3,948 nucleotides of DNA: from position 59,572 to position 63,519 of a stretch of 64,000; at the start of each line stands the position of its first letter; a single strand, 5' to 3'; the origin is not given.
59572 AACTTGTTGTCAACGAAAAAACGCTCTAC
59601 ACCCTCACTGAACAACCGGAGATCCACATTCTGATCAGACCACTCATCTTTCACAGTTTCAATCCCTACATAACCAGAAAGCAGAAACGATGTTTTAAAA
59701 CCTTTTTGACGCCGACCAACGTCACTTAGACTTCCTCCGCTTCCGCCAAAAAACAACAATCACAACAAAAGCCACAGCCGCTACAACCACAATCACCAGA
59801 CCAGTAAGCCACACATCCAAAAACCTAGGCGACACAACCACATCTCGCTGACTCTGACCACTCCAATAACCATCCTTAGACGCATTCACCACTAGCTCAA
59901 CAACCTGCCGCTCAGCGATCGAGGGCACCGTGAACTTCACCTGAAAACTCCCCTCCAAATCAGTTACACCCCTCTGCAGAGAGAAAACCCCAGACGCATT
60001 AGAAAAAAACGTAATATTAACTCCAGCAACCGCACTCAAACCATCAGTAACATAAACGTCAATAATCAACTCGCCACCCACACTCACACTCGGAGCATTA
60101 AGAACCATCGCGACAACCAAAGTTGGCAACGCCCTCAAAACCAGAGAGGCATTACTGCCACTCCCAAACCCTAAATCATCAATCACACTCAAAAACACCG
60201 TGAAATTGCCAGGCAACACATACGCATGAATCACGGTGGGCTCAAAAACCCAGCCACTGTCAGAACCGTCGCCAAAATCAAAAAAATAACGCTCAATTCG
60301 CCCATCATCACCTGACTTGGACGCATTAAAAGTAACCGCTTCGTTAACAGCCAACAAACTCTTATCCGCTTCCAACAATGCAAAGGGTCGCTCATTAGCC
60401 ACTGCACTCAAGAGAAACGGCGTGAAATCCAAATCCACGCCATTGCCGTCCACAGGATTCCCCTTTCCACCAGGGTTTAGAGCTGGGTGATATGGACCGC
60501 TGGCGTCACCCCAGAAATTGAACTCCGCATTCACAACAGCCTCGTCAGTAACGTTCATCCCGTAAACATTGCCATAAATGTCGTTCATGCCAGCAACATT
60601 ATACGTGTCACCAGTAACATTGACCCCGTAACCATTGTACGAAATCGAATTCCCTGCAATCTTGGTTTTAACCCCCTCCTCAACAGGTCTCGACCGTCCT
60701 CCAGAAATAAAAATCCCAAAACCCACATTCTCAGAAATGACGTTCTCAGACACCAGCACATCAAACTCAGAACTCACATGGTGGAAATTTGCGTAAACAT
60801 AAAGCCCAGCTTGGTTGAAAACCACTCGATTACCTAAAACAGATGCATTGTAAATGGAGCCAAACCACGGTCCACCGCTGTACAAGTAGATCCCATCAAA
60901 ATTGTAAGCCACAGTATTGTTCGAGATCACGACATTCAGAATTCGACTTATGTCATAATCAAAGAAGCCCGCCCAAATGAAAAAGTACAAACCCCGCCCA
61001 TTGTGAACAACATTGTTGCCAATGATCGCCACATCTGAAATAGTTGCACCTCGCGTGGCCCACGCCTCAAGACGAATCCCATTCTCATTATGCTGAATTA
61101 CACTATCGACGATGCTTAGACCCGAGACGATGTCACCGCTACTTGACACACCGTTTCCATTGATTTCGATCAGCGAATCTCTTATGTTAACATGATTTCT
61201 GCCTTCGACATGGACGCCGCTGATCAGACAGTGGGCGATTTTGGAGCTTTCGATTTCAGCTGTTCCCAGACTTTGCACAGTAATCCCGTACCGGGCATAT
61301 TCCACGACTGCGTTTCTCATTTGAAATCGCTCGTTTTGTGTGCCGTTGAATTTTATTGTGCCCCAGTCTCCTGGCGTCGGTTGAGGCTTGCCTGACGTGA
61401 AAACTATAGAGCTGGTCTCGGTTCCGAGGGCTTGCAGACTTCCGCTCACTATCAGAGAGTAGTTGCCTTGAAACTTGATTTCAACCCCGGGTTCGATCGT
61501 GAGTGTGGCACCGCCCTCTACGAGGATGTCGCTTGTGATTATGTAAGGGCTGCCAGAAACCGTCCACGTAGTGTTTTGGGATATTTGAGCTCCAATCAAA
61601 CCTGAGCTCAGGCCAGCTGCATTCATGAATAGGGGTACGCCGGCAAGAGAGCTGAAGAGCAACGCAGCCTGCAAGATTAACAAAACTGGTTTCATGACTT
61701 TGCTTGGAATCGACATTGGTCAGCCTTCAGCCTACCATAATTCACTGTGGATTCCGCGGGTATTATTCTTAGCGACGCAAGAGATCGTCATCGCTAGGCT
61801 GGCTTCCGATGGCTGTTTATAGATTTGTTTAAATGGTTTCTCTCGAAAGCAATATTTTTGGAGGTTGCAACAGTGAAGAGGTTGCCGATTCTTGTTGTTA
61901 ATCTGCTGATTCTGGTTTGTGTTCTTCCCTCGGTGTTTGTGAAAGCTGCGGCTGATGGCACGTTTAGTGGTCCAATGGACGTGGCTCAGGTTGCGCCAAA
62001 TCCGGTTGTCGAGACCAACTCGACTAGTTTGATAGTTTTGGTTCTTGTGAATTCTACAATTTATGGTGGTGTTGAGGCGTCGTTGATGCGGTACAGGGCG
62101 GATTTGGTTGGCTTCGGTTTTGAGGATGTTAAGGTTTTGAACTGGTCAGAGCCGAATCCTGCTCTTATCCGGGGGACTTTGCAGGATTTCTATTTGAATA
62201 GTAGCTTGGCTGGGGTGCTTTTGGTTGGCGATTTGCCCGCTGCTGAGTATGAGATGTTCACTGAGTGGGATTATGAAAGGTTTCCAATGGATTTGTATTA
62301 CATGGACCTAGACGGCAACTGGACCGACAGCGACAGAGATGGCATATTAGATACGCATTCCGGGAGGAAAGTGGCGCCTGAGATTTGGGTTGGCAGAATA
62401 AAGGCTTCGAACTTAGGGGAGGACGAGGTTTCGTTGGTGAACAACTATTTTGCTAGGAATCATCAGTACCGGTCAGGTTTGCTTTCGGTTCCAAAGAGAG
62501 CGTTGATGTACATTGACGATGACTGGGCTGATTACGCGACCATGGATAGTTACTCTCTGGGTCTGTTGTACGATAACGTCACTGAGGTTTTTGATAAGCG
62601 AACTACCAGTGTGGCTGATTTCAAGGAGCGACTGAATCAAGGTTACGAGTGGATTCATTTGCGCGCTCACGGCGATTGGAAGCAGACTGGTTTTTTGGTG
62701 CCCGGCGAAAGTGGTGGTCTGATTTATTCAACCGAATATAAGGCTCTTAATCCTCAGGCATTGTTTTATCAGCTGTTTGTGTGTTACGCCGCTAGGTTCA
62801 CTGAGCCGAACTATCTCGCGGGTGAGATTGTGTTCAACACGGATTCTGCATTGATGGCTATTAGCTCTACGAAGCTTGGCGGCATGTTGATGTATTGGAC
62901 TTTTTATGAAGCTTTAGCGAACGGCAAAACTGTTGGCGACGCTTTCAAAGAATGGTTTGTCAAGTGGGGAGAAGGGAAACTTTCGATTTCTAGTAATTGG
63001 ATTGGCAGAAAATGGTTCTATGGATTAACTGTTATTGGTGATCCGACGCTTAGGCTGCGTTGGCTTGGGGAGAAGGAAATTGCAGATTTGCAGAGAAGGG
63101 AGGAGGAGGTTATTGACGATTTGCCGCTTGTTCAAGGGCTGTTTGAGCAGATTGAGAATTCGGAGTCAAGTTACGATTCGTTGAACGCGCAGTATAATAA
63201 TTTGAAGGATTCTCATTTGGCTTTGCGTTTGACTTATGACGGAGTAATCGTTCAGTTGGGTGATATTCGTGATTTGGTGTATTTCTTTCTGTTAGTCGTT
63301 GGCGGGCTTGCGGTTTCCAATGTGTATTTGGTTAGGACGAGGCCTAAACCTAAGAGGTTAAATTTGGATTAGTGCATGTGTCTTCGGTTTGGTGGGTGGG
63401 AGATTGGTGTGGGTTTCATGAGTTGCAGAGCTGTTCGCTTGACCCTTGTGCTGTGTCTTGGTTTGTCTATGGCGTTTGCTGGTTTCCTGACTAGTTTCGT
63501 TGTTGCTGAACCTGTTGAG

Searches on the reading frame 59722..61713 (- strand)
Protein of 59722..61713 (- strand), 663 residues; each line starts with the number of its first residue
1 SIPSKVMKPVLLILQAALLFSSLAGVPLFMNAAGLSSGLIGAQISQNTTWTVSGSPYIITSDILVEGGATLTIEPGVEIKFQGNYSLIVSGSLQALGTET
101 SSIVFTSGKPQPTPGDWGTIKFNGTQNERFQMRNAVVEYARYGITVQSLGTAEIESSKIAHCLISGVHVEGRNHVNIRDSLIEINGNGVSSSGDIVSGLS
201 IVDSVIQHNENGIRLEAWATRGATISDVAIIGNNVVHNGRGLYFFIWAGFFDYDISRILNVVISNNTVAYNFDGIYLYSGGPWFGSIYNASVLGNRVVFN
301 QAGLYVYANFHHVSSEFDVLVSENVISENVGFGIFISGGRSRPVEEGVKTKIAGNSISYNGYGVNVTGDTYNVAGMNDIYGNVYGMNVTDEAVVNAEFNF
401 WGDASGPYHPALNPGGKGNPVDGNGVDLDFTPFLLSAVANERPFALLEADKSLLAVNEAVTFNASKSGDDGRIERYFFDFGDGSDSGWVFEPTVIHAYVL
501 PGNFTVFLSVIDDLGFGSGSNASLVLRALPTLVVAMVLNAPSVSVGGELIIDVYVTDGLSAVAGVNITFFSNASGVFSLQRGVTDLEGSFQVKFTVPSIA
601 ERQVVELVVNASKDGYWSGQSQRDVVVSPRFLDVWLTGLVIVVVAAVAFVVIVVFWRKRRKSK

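Call 8: search_protein_families(library=pfam, proteins=[window:59722-61713:-], max_evalue=0.001)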
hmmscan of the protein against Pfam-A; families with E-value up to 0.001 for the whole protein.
window:59722-61713:- (663 aa): 4 families
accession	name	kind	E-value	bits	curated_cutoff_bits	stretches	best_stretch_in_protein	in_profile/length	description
PF05048.19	NosD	-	1.4e-14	54.5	23.6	2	260-404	70-189/212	Periplasmic copper-binding protein (NosD)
PF13229.12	Beta_helix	-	1e-13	51.6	25.9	2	122-281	5-148/158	Right handed beta helix region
PF18911.6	PKD_4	-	2.6e-12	47.1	27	1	440-518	1-76/85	PKD domain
PF00801.26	PKD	-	6.2e-11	42.6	23.5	1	450-515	7-70/80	PKD domain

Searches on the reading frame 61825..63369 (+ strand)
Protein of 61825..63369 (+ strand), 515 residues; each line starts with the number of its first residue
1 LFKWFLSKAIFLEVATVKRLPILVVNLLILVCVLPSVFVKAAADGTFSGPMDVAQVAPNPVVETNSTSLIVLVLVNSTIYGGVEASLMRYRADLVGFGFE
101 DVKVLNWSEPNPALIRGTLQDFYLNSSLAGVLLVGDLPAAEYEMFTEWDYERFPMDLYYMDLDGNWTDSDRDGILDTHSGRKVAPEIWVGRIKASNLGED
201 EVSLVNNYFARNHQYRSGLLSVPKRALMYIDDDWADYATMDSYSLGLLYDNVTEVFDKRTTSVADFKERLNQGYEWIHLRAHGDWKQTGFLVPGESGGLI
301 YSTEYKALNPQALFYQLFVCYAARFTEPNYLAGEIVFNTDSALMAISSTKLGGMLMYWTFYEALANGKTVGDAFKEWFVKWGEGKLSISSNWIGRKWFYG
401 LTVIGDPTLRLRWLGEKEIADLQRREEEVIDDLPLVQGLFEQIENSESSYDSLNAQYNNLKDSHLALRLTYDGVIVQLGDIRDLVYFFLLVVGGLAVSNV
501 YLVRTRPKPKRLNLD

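Call 8: search_protein_families(library=pfam, proteins=[window:61825-63369:+], max_evalue=0.001)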
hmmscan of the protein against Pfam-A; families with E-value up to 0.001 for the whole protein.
window:61825-63369:+ (515 aa): 1 family
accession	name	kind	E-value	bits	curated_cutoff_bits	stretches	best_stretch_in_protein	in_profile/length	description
PF01364.23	Peptidase_C25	-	2.6e-18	66.9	23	1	106-411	40-374/374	Peptidase family C25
